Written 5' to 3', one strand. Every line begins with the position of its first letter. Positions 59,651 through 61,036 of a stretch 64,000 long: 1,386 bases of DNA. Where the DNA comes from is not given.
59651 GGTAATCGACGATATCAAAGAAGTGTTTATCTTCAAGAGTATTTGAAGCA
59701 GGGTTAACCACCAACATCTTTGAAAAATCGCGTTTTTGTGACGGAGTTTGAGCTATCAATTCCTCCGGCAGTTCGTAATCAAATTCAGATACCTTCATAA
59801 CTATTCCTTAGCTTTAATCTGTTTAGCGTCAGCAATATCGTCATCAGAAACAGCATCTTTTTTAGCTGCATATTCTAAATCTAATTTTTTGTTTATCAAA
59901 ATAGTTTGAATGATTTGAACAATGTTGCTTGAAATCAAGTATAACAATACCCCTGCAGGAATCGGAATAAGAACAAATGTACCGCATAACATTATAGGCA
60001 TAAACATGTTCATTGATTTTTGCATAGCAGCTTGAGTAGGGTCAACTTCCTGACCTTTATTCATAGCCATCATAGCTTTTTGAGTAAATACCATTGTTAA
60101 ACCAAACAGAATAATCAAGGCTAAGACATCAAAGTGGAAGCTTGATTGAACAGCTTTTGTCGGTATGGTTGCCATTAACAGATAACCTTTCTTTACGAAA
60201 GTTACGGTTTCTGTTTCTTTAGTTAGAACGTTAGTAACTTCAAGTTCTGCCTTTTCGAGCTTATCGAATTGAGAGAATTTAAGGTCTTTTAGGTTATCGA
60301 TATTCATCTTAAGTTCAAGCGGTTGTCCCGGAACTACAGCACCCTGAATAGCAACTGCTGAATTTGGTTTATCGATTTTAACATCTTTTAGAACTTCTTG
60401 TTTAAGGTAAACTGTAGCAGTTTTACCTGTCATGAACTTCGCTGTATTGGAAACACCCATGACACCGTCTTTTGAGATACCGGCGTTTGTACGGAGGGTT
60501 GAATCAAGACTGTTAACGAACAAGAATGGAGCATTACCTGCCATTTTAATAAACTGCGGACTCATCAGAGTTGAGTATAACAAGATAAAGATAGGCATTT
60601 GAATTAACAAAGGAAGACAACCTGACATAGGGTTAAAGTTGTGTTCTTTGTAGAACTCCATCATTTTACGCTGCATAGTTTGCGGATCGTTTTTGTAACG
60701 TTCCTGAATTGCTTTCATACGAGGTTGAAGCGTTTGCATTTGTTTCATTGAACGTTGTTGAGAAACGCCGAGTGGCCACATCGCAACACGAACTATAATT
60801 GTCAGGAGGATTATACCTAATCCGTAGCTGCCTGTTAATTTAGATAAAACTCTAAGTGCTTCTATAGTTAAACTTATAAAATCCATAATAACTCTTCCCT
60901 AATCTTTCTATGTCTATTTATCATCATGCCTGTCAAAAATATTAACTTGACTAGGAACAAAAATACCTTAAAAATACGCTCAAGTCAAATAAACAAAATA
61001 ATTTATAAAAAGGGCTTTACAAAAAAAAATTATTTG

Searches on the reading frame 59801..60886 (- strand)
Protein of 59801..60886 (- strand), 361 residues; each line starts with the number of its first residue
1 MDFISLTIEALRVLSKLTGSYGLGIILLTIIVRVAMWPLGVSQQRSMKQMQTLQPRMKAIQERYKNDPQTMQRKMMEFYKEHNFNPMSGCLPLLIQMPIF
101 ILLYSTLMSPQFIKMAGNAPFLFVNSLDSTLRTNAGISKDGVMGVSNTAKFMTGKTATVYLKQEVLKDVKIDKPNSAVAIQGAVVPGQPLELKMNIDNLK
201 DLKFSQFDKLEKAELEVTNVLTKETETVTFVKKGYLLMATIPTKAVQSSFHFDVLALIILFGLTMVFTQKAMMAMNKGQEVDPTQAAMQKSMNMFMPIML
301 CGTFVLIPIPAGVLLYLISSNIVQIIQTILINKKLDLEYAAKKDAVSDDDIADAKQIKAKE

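Call 64: find_encoding_contigs(protein=window:59801-60886:-, flank=10000, max_places=2)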
Protein window:59801-60886:- (361 aa): 4 contigs read that carry it; 2 places shown.
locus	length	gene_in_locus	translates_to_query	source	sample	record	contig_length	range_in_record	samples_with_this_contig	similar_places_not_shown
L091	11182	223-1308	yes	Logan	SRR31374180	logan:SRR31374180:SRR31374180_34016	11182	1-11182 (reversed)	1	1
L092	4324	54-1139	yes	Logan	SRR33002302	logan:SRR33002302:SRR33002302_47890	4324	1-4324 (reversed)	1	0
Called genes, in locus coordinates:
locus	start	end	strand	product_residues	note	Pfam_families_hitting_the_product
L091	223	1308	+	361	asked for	PF02096:60KD_IMP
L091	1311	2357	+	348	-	PF02547:Queuosine_synth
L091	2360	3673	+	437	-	PF01554:MatE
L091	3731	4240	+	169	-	PF01467:CTP_transf_like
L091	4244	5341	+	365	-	PF04613:LpxD (weak), PF25084:LbH_EIF2B, PF25087:GMPPB_C, PF14602:Hexapep_2 (faint), PF00132:Hexapep, PF25084:LbH_EIF2B (weak), PF25087:GMPPB_C (weak), PF00132:Hexapep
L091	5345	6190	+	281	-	PF03331:LpxC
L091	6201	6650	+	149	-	PF07977:FabA, PF22818:ApeI-like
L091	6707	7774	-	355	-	PF09989:DUF2229, PF06050:HGD-D (faint)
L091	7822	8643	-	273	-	PF00590:TP_methylase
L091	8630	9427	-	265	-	PF01435:Peptidase_M48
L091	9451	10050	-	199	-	-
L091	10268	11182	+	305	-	?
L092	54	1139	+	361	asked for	PF02096:60KD_IMP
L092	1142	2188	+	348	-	PF02547:Queuosine_synth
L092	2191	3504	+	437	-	PF01554:MatE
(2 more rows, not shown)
